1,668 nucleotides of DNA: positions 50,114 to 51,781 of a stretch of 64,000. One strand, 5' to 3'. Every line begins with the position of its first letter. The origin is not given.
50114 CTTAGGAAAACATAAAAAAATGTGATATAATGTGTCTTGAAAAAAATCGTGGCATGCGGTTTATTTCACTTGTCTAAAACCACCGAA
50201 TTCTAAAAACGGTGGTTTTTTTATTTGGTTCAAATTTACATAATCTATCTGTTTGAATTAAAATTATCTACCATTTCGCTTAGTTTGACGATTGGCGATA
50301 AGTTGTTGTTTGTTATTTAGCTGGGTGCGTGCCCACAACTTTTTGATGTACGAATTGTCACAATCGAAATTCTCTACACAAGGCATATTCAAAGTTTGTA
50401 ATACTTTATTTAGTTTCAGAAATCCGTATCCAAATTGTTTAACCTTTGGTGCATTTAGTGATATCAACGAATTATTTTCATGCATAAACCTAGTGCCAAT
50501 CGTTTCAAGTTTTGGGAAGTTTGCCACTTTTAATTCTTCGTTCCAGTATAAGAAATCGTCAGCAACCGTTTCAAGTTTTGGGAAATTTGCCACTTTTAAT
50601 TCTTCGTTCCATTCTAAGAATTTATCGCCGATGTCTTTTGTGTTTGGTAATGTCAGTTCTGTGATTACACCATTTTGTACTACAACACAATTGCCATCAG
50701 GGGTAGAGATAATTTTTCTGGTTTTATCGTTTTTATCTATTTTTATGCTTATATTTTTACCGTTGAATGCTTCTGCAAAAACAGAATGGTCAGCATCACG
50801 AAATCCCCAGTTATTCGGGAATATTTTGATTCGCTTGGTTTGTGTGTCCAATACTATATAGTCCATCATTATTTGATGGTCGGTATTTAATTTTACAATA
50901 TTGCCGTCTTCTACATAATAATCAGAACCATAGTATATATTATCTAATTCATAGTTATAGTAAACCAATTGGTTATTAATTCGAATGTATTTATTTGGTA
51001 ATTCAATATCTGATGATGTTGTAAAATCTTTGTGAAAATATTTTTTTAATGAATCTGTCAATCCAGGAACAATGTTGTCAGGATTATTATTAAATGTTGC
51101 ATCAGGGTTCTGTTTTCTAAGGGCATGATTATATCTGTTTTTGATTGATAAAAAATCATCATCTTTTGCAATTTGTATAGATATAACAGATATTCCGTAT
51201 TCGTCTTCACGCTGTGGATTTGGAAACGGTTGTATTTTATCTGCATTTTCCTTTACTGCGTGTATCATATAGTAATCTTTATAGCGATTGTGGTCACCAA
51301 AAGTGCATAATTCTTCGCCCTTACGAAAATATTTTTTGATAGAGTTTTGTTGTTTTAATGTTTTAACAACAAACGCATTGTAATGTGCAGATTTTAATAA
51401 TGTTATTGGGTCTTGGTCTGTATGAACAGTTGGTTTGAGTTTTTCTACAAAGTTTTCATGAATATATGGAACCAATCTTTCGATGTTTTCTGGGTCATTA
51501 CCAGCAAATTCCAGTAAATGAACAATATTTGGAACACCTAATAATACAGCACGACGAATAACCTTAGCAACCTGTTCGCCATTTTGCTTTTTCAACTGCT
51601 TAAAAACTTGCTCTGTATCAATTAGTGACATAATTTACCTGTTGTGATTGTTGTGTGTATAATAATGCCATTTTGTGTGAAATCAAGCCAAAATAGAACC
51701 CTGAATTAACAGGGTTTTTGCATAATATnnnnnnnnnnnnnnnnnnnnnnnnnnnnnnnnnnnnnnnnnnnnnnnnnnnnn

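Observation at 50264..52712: Eukaryote-like repeat proteins: an 8-repeat ankyrin protein with a coiled-coil tail and an LRR-like protein with a perfect 66-nt tandem duplication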

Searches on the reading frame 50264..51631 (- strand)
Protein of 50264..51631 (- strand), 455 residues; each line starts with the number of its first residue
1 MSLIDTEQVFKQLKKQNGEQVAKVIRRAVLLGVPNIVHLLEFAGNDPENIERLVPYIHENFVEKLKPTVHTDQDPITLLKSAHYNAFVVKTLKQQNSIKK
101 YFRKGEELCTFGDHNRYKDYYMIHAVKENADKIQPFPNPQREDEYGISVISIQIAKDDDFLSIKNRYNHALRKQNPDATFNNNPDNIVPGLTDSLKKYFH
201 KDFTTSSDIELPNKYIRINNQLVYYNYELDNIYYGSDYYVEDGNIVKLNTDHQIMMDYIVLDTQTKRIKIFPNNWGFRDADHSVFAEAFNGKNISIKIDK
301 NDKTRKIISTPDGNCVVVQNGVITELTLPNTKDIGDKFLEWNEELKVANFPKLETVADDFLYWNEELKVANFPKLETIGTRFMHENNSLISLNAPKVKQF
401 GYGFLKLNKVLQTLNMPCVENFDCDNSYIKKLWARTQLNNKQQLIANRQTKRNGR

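Call 5: search_protein_families(library=pfam, proteins=[window:50264-51631:-], max_evalue=0.1)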
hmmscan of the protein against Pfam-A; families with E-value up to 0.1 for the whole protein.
window:50264-51631:- (455 aa): 1 family
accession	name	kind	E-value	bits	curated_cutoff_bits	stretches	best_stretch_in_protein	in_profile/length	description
PF13306.12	LRR_5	-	0.0013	19.1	27.7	0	323-407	13-100/127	BspA type Leucine rich repeat region (6 copies)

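Call 9: find_homologous_proteins(query=window:50264-51631:-, max_evalue=0.001)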
Query window:50264-51631:- (455 aa): 1896 proteins with E <= 0.001 among 6170 candidates; the best 120 are listed.
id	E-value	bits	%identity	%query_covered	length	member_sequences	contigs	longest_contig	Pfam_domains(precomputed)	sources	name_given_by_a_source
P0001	0.0e+0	1039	100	100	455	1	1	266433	-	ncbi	-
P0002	1.2e-292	988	86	92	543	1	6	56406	PF13306.13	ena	-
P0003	1.9e-291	984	85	92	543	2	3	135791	PF13306.13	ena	-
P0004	5.7e-281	950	91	100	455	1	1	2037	-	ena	-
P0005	4.6e-279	944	83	92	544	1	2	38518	PF13306.13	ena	-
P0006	7.2e-276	933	90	100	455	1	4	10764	-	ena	-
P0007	1.0e-275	933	80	100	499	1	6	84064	PF13306.13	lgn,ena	-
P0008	5.4e-271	917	85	100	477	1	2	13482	PF13306.13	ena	-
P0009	2.4e-268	908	88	100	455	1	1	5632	-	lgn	-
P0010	5.5e-235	798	76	100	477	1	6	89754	PF13306.13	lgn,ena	-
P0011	3.5e-165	568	54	100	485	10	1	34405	-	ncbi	-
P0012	2.5e-155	536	46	92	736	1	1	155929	PF13306.13,PF25013.1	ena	-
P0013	6.7e-152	524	50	92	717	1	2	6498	PF13306.13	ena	-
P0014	8.5e-152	524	49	93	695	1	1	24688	-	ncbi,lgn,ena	-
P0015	5.9e-149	515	50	92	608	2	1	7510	PF13306.13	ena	-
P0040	4.2e-134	466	49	95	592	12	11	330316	PF13306.13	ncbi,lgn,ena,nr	ncbi:MAG: hypothetical protein IJL21_00895 [Alphaproteobacteria bacterium]|nr:hypothetical protein [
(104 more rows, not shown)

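Call 10: search_solved_structures(query=window:50264-51631:-, max_evalue=1)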
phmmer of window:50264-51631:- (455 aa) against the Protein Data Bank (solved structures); distinct sequences matched with E-value up to 1: 0.

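Call 11: search_protein_families(library=ncbifam, proteins=[window:50264-51631:-], max_evalue=0.1)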
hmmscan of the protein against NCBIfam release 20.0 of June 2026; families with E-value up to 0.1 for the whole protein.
window:50264-51631:- (455 aa): 0 families

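Call 14: find_encoding_contigs(protein=P0001, flank=10000, max_places=3)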
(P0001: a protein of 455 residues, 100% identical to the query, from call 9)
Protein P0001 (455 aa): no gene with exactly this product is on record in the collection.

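Call 15: find_encoding_contigs(protein=P0003, flank=6000, max_places=3)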
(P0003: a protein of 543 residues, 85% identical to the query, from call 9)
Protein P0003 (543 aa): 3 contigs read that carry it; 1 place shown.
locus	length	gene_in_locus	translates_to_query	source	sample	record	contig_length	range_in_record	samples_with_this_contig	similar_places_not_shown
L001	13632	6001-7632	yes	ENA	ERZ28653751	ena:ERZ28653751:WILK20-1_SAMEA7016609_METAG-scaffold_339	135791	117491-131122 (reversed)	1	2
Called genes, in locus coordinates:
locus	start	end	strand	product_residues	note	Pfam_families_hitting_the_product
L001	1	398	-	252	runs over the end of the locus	-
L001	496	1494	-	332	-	-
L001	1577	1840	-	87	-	-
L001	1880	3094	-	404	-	PF00579:tRNA-synt_1b, PF22421:SYY_C-terminal, PF01479:S4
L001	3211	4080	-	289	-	PF25025:EF-Ts_N (weak), PF00889:EF_TS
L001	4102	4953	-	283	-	PF00318:Ribosomal_S2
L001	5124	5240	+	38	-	-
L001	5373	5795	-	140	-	-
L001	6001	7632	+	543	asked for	PF13306:LRR_5 (faint)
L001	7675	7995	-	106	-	-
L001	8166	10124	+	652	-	PF00082:Peptidase_S8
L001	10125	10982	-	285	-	PF11276:DUF3078 (faint)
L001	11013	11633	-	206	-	-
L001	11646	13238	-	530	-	PF17251:Pom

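Call 19: find_related_loci(query=A2, collection=genome_contigs, flank=8000)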
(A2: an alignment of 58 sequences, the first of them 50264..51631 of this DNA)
Query A2 (455 aa) in genome_contigs; peptide patterns used: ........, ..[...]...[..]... (x = any residue, [..] = any of these).
331 stretches matched a pattern; 252 encode a relative of the query (tblastn E <= 1e-3); the best 80 are kept; 78 distinct loci.
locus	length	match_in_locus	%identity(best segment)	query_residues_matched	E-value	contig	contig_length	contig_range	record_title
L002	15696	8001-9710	49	1-447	1e-129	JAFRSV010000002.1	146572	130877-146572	MAG: Alphaproteobacteria bacterium isolate RGIG2769 Goat_Omasum-5__c95914, whole genome shotgun sequence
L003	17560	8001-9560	48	1-434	2e-129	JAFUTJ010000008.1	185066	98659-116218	MAG: Alphaproteobacteria bacterium isolate RGIG4808 Roe_deer_Reticulum-5__c647, whole genome shotgun sequence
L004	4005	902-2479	52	1-423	3e-132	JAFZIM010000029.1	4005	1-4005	MAG: Alphaproteobacteria bacterium isolate RGIG7797 Water_buffalos_Reticulum-1__c260219, whole genome shotgun sequence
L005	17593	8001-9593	47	1-434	3e-129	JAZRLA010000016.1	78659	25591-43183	MAG: Candidatus Enterousia sp. isolate T1900045443_YK20190134.MAGScoT_cleanbin_000016 SGB_7130_k141_1552465, whole genom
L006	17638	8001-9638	49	1-423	1e-125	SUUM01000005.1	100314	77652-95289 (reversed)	MAG: Alphaproteobacteria bacterium isolate SIG46 NODE_1229_length_100314_cov_6.882051, whole genome shotgun sequence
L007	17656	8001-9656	48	4-434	1e-124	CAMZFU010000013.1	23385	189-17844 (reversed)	MAG TPA_asm: uncultured proteobacterium isolate SRR10912535_bin.38_metaWRAP_v1.3_MAG genome assembly, contig: ERZ1421001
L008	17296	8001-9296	48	1-434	2e-124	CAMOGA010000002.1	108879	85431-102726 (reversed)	MAG: uncultured proteobacterium isolate SRR873606_bin.9_metaWRAP_v1.3_MAG genome assembly, contig: NODE_145_length_10887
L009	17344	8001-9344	46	1-452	6e-124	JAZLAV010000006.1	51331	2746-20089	MAG: Candidatus Enterousia sp. isolate T1900045072_TC20190066.MAGScoT_cleanbin_000021 SGB_4619_k141_2967407, whole genom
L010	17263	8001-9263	48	1-421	1e-122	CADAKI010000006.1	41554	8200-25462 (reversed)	MAG: uncultured proteobacterium isolate RUG13375 genome assembly, contig: RUG13375_asm_6, whole genome shotgun sequence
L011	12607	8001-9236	48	4-417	2e-122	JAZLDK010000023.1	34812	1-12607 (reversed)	MAG: Candidatus Enterousia sp. isolate T1900045036_TC20190029.MAGScoT_cleanbin_000012 SGB_4464_k141_2760629, whole genom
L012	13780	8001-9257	50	4-421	2e-122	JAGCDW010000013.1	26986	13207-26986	MAG: Alphaproteobacteria bacterium isolate RGIG9702 Yak_Omasum-2__c164903, whole genome shotgun sequence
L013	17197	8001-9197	52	1-401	1e-121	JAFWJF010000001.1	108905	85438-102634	MAG: Alphaproteobacteria bacterium isolate RGIG5789 Sheep_Ileum-5__c37911, whole genome shotgun sequence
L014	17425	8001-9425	48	1-438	4e-121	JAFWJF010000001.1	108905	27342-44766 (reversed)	MAG: Alphaproteobacteria bacterium isolate RGIG5789 Sheep_Ileum-5__c37911, whole genome shotgun sequence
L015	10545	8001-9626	47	1-431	4e-121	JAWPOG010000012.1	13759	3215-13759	MAG: Alphaproteobacteria bacterium isolate KV104-158 k141_1391793, whole genome shotgun sequence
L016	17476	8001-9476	46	1-432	1e-120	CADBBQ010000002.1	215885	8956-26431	MAG: uncultured proteobacterium isolate RUG13827 genome assembly, contig: RUG13827_asm_2, whole genome shotgun sequence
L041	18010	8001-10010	42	7-444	1e-93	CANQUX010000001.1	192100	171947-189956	MAG: uncultured Alphaproteobacteria bacterium isolate Lapin-032__bin105 genome assembly, contig: Lapin-032__NODE_70_leng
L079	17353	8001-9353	37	6-434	1e-79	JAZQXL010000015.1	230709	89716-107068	MAG: Alphaproteobacteria bacterium isolate T1900045162_TC20190156.MAGScoT_cleanbin_000005 SGB_5084_k141_2370977, whole g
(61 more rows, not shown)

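Call 25: predict_structure(alignment_id=A2)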
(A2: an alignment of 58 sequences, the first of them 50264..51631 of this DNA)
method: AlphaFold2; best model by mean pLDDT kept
length: 455 residues; sequences in the alignment: 58
mean_pLDDT: 91.3   pTM: 0.77
mean pLDDT of the five models: 91.3, 90.7, 89.8, 89.7, 89.4
residues with pLDDT >= 90: 338; 70-90: 96; 50-70: 19; < 50: 2
segments of 3 or more residues with pLDDT < 50: none
pLDDT, mean of each block of 10 residues (from residue 1): 87 97 97 94 96 91 68 96 98 97 88 94 97 91 94 90 88 78 91 95 78 88 92 93 92 95 94 58 87 96 95 97 97 94 95 96 95 97 96 96 96 94 93 92 86 70
secondary structure, 60 per line:
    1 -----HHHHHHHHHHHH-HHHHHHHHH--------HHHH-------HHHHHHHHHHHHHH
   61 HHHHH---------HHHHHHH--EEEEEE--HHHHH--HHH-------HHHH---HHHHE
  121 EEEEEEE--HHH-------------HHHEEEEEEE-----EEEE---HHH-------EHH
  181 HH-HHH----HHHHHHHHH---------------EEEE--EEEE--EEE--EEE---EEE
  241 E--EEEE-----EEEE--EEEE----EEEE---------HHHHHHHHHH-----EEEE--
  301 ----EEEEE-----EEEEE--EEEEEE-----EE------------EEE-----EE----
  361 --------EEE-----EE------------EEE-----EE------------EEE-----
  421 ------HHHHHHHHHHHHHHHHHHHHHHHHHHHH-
elements in order: H6-17 H19-27 H36-39 H47-65 H75-81 E84-89 H92-96 H109-112 H116-119 E120-127 E149-155 E161-164 H179-182 H191-199 E215-218 E221-224 E227-229 E232-234 E238-241 E244-247 E253-256 E259-262 E267-270 H280-289 E295-298 E305-309 E315-319 E322-327 E347-349 E369-371 E391-393 E413-415 H427-454

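Call 29: find_encoding_contigs(protein=P0006, flank=6000, max_places=3)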
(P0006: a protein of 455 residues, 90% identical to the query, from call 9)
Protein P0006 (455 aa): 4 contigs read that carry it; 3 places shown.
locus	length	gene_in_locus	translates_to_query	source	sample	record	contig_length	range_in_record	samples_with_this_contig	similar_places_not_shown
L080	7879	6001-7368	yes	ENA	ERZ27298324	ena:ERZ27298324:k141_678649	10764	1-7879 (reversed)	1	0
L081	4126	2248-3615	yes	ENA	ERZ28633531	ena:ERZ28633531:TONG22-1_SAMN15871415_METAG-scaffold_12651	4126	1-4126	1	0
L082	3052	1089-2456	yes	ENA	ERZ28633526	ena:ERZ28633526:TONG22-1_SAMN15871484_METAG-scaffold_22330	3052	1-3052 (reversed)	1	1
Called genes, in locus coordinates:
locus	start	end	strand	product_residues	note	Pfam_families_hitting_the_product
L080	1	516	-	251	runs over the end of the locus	-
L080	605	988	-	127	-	-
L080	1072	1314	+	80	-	PF01381:HTH_3, PF13560:HTH_31 (weak)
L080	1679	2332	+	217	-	PF03167:UDG (weak)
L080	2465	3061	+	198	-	PF03848:TehB, PF13489:Methyltransf_23, PF13847:Methyltransf_31 (weak), PF13649:Methyltransf_25, PF08241:Methyltransf_11, PF08242:Methyltransf_12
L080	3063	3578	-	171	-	-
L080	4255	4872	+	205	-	PF13606:Ank_3 (faint), PF00023:Ank (faint), PF12796:Ank_2, PF13637:Ank_4 (faint)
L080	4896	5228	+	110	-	-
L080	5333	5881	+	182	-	PF00857:Isochorismatase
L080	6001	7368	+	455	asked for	-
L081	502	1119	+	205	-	PF13606:Ank_3 (faint), PF00023:Ank (faint), PF12796:Ank_2, PF13637:Ank_4 (faint)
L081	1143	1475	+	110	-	-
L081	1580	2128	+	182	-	PF00857:Isochorismatase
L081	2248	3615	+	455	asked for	-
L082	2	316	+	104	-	?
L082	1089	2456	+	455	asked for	-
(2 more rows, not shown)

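Call 30: find_encoding_contigs(protein=P0007, flank=6000, max_places=3)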
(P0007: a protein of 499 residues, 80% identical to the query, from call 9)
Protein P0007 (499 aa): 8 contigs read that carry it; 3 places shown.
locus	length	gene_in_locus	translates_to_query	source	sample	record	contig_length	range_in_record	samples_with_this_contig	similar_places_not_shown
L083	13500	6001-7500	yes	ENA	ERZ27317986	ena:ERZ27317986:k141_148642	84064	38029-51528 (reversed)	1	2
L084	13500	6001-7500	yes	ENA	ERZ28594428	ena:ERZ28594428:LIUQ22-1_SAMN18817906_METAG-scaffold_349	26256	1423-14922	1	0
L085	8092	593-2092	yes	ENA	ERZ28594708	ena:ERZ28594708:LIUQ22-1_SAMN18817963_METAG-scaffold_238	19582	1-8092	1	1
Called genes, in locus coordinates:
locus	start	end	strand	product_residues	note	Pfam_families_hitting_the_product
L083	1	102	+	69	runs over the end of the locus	-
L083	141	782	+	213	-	PF01746:tRNA_m1G_MT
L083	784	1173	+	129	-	PF01245:Ribosomal_L19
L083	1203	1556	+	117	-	PF09923:DUF2155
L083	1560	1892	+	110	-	-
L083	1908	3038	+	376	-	PF00814:TsaD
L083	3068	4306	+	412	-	PF13742:tRNA_anti_2, PF01336:tRNA_anti-codon, PF02601:Exonuc_VII_L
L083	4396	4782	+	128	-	-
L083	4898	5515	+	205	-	PF13606:Ank_3 (faint), PF00023:Ank (faint), PF12796:Ank_2, PF13637:Ank_4 (faint)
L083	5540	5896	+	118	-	-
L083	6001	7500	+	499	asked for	PF13306:LRR_5 (faint)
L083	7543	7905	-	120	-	-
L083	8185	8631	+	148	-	-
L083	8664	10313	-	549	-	PF02463:SMC_N, PF13476:AAA_23, PF13304:AAA_21 (faint)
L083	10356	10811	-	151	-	-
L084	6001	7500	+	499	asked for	PF13306:LRR_5 (faint)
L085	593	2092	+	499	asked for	PF13306:LRR_5 (faint)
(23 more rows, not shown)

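Call 35: search_protein_families(library=pfam, alignment_id=A2, max_evalue=0.01)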
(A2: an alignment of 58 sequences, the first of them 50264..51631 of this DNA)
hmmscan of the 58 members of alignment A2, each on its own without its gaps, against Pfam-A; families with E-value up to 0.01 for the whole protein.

A. member 1, window:50264-51631:- (455 aa): 1 family
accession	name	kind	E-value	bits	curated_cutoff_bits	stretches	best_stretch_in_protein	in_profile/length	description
PF13306.12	LRR_5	-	0.0013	19.1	27.7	0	323-407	13-100/127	BspA type Leucine rich repeat region (6 copies)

B. families by the number of members that match (of 58 scanned): 18 families
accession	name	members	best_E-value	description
PF13306.12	LRR_5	51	6.3e-39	BspA type Leucine rich repeat region (6 copies)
PF01030.30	Recep_L_domain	8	7e-05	Receptor L domain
PF14213.11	DUF4325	5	0.00036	STAS-like domain of unknown function (DUF4325)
PF25013.1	LRR_Zer-1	2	1e-05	Zer-1-like, Leucine-rich repeats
PF14696.12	Glyoxalase_5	2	2.3e-05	Hydroxyphenylpyruvate dioxygenase, HPPD, N-terminal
PF02488.20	EMA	1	1.7e-06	Merozoite Antigen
PF13855.12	LRR_8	1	2.5e-05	Leucine rich repeat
PF15941.10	FidL_like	1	3.1e-05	FidL-like putative membrane protein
PF10911.13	T7-like_Y65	1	0.0009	Bacteriophage T7-like gene 6.5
PF14261.11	DUF4351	1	0.0015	Domain of unknown function (DUF4351)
PF05983.16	Med7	1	0.003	MED7 protein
PF13800.11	Sigma_reg_N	1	0.0035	Sigma factor regulator N-terminal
PF05585.17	DUF1758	1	0.0048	Putative peptidase (DUF1758)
PF02697.20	VAPB_antitox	1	0.0052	Putative antitoxin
PF03969.22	AFG1_ATPase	1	0.0057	AFG1-like ATPase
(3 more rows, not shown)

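Call 64: find_encoding_contigs(protein=P0040, flank=10000, max_places=2)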
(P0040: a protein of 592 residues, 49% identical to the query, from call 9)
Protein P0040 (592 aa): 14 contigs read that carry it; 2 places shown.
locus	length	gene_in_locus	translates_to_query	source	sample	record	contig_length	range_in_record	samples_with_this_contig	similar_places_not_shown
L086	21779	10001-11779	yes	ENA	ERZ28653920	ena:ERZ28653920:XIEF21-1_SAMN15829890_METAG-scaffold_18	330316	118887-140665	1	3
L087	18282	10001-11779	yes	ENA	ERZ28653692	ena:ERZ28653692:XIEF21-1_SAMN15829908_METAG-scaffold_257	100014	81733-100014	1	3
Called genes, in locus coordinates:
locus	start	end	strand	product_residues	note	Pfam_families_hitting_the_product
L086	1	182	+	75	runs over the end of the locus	-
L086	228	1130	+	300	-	PF00126:HTH_1, PF03466:LysR_substrate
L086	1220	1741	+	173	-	-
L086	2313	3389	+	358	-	PF00145:DNA_methylase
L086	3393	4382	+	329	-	PF09565:RE_NgoFVII, PF20731:RE_NgoFVII_C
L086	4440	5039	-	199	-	PF00239:Resolvase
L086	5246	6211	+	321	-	-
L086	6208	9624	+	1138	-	-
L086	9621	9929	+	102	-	-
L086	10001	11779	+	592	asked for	PF13306:LRR_5 (faint)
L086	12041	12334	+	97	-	-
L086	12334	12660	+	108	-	PF12599:DUF3768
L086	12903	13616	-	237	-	-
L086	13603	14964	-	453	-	PF19263:DUF5906 (weak)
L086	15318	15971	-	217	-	-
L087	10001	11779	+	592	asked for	PF13306:LRR_5 (faint)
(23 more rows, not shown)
